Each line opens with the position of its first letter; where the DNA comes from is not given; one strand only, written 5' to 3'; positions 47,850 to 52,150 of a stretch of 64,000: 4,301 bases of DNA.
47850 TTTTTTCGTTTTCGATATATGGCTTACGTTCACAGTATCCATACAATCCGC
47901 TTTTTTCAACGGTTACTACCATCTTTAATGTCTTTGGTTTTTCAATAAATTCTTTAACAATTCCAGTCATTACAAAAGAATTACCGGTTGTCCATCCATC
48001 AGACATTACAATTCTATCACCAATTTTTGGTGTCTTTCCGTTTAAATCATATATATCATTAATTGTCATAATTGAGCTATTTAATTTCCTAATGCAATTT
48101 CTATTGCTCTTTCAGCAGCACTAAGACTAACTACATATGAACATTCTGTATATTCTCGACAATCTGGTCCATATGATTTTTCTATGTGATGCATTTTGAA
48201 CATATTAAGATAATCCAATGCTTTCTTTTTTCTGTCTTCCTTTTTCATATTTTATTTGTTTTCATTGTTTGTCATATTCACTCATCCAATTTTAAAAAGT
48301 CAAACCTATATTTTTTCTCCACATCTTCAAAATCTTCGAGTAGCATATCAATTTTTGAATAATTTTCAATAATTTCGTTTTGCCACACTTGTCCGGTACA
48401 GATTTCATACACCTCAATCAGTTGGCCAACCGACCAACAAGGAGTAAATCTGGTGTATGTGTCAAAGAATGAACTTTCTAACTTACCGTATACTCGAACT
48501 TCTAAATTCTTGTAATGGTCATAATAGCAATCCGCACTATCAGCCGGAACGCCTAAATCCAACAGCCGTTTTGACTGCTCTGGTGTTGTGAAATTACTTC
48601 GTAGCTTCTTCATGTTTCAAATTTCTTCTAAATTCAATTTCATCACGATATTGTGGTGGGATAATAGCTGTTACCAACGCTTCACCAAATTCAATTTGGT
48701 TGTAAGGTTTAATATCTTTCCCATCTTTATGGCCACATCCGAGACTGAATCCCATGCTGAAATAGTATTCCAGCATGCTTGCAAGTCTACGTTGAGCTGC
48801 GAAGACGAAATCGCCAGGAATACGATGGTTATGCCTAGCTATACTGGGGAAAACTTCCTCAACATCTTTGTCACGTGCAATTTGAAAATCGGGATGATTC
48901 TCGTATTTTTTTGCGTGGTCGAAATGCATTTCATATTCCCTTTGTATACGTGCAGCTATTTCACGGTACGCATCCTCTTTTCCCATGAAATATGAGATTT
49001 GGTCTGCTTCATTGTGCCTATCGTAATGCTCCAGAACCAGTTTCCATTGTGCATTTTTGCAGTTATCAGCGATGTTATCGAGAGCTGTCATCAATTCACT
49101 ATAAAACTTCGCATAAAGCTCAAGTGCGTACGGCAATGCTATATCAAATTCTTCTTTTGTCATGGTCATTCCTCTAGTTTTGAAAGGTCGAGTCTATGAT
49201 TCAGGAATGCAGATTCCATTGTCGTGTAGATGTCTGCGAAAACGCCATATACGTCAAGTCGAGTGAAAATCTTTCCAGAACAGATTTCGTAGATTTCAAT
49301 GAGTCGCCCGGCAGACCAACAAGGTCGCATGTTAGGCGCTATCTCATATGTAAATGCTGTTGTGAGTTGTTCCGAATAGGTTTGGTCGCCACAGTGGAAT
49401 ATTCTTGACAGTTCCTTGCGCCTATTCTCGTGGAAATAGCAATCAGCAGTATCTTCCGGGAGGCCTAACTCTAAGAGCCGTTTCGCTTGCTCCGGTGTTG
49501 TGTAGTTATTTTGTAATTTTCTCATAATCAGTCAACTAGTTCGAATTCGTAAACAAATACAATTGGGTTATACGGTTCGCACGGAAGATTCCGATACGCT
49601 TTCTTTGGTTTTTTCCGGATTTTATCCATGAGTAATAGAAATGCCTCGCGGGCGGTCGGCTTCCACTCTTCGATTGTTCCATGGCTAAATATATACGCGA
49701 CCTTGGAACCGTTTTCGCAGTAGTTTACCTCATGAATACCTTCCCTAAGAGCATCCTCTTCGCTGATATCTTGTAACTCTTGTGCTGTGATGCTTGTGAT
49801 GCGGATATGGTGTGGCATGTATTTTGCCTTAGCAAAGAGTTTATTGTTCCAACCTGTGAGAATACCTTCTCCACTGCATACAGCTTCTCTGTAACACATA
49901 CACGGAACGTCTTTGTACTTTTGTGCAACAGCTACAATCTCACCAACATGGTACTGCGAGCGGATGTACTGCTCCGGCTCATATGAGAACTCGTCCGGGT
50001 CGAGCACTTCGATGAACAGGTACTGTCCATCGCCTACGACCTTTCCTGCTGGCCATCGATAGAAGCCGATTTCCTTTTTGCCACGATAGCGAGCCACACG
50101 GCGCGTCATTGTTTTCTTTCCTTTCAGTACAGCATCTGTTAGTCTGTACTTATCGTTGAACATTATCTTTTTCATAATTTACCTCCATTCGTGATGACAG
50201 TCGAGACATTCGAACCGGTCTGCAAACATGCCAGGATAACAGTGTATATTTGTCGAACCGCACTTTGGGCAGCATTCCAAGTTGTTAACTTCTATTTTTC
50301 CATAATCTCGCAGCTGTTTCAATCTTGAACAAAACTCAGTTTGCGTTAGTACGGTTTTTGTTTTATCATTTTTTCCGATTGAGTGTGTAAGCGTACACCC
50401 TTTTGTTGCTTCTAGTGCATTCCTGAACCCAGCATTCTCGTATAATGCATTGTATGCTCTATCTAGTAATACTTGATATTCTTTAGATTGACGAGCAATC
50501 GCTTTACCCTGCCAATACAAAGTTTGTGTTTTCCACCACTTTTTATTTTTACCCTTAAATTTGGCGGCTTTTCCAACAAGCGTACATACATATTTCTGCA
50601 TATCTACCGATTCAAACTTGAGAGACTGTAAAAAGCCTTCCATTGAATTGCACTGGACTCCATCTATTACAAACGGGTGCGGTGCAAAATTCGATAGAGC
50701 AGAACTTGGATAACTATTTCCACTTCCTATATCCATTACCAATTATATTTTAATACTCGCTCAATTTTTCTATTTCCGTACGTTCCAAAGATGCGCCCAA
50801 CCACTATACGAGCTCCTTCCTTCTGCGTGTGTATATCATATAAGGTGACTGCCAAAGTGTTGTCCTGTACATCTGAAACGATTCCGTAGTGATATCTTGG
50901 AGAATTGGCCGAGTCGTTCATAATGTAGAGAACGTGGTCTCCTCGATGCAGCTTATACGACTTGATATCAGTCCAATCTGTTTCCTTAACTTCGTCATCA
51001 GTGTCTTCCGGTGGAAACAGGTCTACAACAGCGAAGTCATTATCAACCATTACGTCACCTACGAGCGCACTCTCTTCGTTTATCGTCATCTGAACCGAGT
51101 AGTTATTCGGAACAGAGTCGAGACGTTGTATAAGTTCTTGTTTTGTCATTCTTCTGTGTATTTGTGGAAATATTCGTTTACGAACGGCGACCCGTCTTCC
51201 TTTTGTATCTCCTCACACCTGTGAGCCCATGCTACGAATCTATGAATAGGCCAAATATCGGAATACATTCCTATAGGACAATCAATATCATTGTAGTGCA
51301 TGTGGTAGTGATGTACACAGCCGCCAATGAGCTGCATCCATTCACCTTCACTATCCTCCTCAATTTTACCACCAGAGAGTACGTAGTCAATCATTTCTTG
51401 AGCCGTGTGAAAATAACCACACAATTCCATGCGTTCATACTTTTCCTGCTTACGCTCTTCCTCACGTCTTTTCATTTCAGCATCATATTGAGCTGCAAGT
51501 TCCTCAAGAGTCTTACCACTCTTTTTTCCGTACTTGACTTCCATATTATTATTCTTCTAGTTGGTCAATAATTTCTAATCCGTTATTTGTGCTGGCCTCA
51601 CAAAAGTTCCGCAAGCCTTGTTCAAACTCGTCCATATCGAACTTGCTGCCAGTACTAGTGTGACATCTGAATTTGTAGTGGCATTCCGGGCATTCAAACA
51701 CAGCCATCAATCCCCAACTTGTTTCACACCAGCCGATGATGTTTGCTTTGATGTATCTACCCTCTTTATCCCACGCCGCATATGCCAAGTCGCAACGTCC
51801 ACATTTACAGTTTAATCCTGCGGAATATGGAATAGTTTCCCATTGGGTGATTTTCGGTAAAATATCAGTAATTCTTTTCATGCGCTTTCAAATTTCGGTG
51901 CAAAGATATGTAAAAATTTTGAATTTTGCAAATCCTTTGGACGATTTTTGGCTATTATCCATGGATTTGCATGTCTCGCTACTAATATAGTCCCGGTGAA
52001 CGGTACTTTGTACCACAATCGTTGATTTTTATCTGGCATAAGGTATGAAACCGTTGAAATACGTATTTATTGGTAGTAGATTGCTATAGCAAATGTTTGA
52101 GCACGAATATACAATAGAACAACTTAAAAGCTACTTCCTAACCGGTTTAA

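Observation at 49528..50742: NADAR (YbiA/DUF1768) domain protein plus ASCH-domain protein pair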

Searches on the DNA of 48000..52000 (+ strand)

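Call 7: search_dna_similar(query=window:48000-52000:+, collection=phages, mode=distant, max_rows=15)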
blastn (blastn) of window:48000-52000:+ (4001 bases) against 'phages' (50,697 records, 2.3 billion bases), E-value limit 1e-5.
Records with a match: 234; places in all: 234; records where one place covers at least 80% of the query: 0.
Best place of each record, by identity: 60-80% 234.
By first word of the organism name: Klebsiella 81; Enterobacter 33; Aeromonas 27; Cronobacter 21; Citrobacter 11; Escherichia 9; Serratia 9; Yersinia 7; Erwinia 6; Vibrio 6; and 13 more.
By host as written in the record: Klebsiella pneumoniae 28; - 21; Enterobacter cloacae 11; Cronobacter sakazakii 9; Aeromonas salmonicida 8; Aeromonas hydrophila BIOTECH 10089 8; Klebsiella sp. M5a1 6; Serratia sp. ATCC 39006 6; and 81 more.
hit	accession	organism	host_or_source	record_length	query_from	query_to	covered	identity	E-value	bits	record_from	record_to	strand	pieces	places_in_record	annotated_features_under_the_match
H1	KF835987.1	Pectobacterium bacteriophage PM2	-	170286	2330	2714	10%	67.0%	3e-21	111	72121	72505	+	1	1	hypothetical protein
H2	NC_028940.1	Pectobacterium bacteriophage PM2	-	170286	2330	2714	10%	67.0%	3e-21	111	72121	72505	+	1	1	hypothetical protein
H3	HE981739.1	Pseudotevenvirus RB43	-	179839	2333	2692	9%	69.2%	2e-29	139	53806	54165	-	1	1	protein of unknown function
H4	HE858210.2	Pseudotevenvirus RB43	-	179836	2333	2692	9%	69.2%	2e-29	139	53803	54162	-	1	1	protein of unknown function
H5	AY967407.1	Escherichia phage RB43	-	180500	2333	2692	9%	69.2%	2e-29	139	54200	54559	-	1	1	30.3: gp30.3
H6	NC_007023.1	Escherichia phage RB43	-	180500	2333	2692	9%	69.2%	2e-29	139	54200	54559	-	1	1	30.3: gp30.3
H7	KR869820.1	Citrobacter phage IME-CF2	Citrobacter freundii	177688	2333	2692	9%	68.9%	3e-27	131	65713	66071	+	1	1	none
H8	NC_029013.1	Citrobacter phage IME-CF2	Citrobacter freundii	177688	2333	2692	9%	68.9%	3e-27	131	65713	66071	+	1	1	none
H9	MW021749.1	Citrobacter phage vB_Cfr_Xman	Citrobacter sp.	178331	2333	2692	9%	68.4%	1e-25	125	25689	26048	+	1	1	hypothetical protein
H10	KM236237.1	Citrobacter phage Miller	-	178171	2333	2692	9%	68.1%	6e-24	121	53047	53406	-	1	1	hypothetical protein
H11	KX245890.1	Citrobacter phage vB_CfrM_CfP1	waste water plant raw effluent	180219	2333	2692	9%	68.1%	6e-24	121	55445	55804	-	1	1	hypothetical protein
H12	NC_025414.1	Citrobacter phage Miller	-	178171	2333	2692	9%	68.1%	6e-24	121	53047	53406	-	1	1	hypothetical protein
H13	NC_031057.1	Citrobacter phage vB_CfrM_CfP1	waste water plant raw effluent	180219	2333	2692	9%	68.1%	6e-24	121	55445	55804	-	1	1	hypothetical protein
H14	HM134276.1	Escherichia phage RB16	Escherichia coli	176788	2333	2692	9%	67.0%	1e-18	103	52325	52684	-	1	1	30.3: gp30.3 conserved hypothetical protein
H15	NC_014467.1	Escherichia phage RB16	Escherichia coli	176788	2333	2692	9%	67.0%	1e-18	103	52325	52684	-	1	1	30.3: gp30.3 conserved hypothetical protein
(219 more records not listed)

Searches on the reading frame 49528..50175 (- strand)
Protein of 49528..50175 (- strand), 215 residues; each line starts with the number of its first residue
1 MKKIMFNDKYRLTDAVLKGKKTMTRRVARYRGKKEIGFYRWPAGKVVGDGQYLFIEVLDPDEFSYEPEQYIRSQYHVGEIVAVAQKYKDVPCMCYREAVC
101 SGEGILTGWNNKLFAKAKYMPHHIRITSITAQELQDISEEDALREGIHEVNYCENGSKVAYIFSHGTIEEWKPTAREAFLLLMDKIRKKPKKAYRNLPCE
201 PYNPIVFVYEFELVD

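Call 3: search_protein_families(library=pfam, proteins=[window:49528-50175:-], max_evalue=0.1)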
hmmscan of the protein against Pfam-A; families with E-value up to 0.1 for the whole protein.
window:49528-50175:- (215 aa): 1 family
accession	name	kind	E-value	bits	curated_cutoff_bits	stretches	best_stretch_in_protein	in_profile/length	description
PF04266.20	ASCH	-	0.0021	19.2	21.2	1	9-158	6-81/103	ASCH domain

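Call 4: search_protein_families(library=phrogs, proteins=[window:49528-50175:-], max_evalue=0.01)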
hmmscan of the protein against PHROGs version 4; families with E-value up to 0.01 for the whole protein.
window:49528-50175:- (215 aa): 2 families
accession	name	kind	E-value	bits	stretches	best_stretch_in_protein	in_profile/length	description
phrog_874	-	unknown function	8.1e-21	75.6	1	3-214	69-257/277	-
phrog_18361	-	unknown function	0.00075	21.2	0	124-160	10-47/92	-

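Call 6: search_solved_structures(query=window:49528-50175:-, max_evalue=10, show_alignments=2)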
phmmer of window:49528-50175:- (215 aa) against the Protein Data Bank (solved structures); distinct sequences matched with E-value up to 10: 0.

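Call 25: search_protein_families(library=ncbifam, proteins=[window:49528-50175:-], max_evalue=1)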
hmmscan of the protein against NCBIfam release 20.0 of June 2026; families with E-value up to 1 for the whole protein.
window:49528-50175:- (215 aa): 1 family
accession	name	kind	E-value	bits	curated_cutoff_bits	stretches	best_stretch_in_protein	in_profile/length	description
NF042960.1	AcphenoCarb_ApcA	equivalog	0.088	11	1250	1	156-213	470-524/658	acetophenone carboxylase subunit alpha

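Call 26: search_protein_families(library=padloc, proteins=[window:49528-50175:-], max_evalue=1)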
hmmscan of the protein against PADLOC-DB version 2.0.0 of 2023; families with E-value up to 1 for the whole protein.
window:49528-50175:- (215 aa): 0 families

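Call 27: find_homologous_proteins(query=window:49528-50175:-, max_evalue=0.001)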
Query window:49528-50175:- (215 aa): 7893 proteins with E <= 0.001 among 8000 candidates; the best 120 are listed.
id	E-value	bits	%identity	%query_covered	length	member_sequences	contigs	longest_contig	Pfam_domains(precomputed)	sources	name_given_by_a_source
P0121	6.9e-145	498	100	100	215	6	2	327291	-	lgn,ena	-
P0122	5.1e-78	280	62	100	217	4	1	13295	-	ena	-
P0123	3.0e-69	251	58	100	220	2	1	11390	-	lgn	-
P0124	1.1e-68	249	57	100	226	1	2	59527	-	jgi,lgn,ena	-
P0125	1.2e-65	239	57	100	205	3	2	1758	-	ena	-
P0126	1.7e-65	239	54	100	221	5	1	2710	-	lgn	-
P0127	2.9e-56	209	51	100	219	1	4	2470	-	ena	-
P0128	1.3e-50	190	46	100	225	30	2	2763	-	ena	-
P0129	5.8e-50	188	48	100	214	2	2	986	-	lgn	-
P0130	8.9e-49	184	48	98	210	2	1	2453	-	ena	-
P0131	3.5e-48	182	47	100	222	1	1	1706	-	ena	-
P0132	6.4e-48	181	48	100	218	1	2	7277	-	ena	-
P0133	3.9e-46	176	47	100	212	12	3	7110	-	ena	-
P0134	4.7e-46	175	48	100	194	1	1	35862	-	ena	-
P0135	2.7e-42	163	46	100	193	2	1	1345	-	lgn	-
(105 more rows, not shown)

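Call 41: predict_structure(alignment_id=A3)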
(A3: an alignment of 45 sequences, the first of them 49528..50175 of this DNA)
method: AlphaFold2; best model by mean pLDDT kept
length: 215 residues; sequences in the alignment: 45
mean_pLDDT: 87.3   pTM: 0.84
mean pLDDT of the five models: 87.3, 86.5, 84.7, 84.2, 81.9
residues with pLDDT >= 90: 134; 70-90: 52; 50-70: 22; < 50: 7
segments of 3 or more residues with pLDDT < 50: 194-200
pLDDT, mean of each block of 10 residues (from residue 1): 93 94 95 86 93 95 92 97 91 62 74 89 97 95 95 84 86 94 80 48 87 96
secondary structure, 60 per line:
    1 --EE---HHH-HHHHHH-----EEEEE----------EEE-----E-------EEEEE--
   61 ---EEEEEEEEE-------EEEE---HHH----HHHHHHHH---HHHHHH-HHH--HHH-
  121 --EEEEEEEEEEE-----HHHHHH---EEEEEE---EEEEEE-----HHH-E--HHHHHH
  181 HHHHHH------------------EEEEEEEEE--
elements in order: H12-17 E23-27 E38-40 E54-58 E64-72 E80-83 H94-101 H105-110 E123-133 H139-144 E148-153 E157-162 H175-186 E205-213

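Call 46: search_solved_structures(query=A3, max_evalue=10, show_alignments=3)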
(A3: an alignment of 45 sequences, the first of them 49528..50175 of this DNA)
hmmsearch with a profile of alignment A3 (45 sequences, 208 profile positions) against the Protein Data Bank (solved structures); distinct sequences matched with E-value up to 10: 0.

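Call 47: find_related_loci(query=A3, collection=viral_contigs, flank=4000)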
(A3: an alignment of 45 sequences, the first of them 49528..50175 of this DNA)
Query A3 (215 aa) in viral_contigs; peptide patterns used: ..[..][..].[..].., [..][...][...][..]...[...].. (x = any residue, [..] = any of these).
600 stretches matched a pattern (row limit reached: there are more); 312 encode a relative of the query (tblastn E <= 1e-3); the best 80 are kept; 80 distinct loci.
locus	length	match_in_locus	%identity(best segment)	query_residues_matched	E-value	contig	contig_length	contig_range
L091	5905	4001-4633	42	1-215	3e-41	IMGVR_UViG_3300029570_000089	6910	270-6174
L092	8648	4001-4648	41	1-215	1e-39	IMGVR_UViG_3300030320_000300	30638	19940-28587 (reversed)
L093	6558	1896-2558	40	1-215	7e-39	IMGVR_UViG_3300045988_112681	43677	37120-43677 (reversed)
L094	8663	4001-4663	40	1-215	7e-39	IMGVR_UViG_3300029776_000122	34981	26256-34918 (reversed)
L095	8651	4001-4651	41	1-215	2e-38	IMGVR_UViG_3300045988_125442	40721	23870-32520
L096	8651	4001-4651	41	1-215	2e-38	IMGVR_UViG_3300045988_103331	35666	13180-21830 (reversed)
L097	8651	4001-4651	41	1-215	2e-38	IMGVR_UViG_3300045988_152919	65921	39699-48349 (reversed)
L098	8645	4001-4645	41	1-215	4e-38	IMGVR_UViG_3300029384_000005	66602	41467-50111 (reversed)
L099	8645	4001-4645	41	1-215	4e-38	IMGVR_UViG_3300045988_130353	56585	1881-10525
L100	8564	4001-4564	38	1-215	1e-37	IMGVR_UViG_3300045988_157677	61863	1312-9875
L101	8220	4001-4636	41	1-215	7e-38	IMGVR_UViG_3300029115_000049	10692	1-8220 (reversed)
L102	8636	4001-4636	40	1-215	6e-38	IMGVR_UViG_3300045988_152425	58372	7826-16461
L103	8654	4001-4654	39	1-215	1e-37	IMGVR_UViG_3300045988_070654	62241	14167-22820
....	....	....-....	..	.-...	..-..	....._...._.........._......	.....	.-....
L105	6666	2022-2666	41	1-215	3e-37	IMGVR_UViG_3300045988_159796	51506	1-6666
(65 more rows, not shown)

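Call 70: search_dna_similar(query=window:49528-50175:-, collection=phages, mode=protein, max_rows=25)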
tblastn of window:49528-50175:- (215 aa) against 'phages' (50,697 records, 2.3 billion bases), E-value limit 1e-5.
Records with a match: 13; places in all: 13; records where one place covers at least 80% of the query: 13.
Best place of each record, by identity: <60% 13.
By first word of the organism name: Porphyromonas 8; Bacteriophage 2; uncultured 2; Bacteroides 1.
By host as written in the record: - 4; Porphyromonas gingivalis ATCC 49417 2; Bacteroides salyersiae BG8 1; Porphyromonas gingivalis KCOM 2801 1; Porphyromonas gingivalis KCOM 2803 1; Porphyromonas gingivalis Kyudai-3 1; Porphyromonas gingivalis JCVI SC001 1; Porphyromonas gingivalis KCOM 2802 1; and 1 more.
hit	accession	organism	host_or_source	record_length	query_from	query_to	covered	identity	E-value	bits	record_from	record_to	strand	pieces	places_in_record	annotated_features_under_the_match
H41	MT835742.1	Bacteriophage sp.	human fecal samples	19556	2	215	100%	39.5%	1e-31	126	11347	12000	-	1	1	record has no annotation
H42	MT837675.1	Bacteriophage sp.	human fecal samples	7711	1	215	100%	38.9%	9e-32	127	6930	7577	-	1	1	record has no annotation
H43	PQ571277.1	Bacteroides phage BS-TP4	Bacteroides salyersiae BG8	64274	1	214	100%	37.0%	3e-30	122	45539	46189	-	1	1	Morphogenetic protein | hypothetical protein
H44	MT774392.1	uncultured phage cr128_1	human feces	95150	1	214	100%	35.2%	5e-22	99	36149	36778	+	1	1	hypothetical protein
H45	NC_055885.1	uncultured phage cr128_1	human feces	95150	1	214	100%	35.2%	5e-22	99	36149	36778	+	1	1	VOG0244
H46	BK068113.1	Porphyromonas phage phage032a_KCOM2801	Porphyromonas gingivalis KCOM 2801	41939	1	215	100%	32.9%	5e-23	101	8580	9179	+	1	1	hypothetical protein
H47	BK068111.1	Porphyromonas phage phage030a_KCOM2803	Porphyromonas gingivalis KCOM 2803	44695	1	215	100%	32.9%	5e-23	101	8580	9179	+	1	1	hypothetical protein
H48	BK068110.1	Porphyromonas phage phage029a_Kyudai3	Porphyromonas gingivalis Kyudai-3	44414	1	215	100%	32.3%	2e-22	100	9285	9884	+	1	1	hypothetical protein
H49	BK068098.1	Porphyromonas phage phage017a_JCVISC001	Porphyromonas gingivalis JCVI SC001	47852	1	215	100%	32.3%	5e-22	99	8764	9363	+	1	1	hypothetical protein (x2)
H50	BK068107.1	Porphyromonas phage phage026a_KCOM2802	Porphyromonas gingivalis KCOM 2802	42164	1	215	100%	31.9%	6e-23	101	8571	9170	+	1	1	hypothetical protein (x2)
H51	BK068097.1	Porphyromonas phage phage016a_WW2866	Porphyromonas gingivalis WW2866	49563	1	215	100%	31.8%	2e-22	100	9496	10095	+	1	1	hypothetical protein (x2)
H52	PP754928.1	Porphyromonas phage phage005b_ATCC49417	Porphyromonas gingivalis ATCC 49417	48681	2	215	100%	30.8%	1e-20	95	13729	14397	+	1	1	hypothetical protein (x2)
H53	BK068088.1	Porphyromonas phage phage005a_ATCC49417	Porphyromonas gingivalis ATCC 49417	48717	2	215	100%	30.8%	1e-20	95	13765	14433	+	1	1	hypothetical protein (x2)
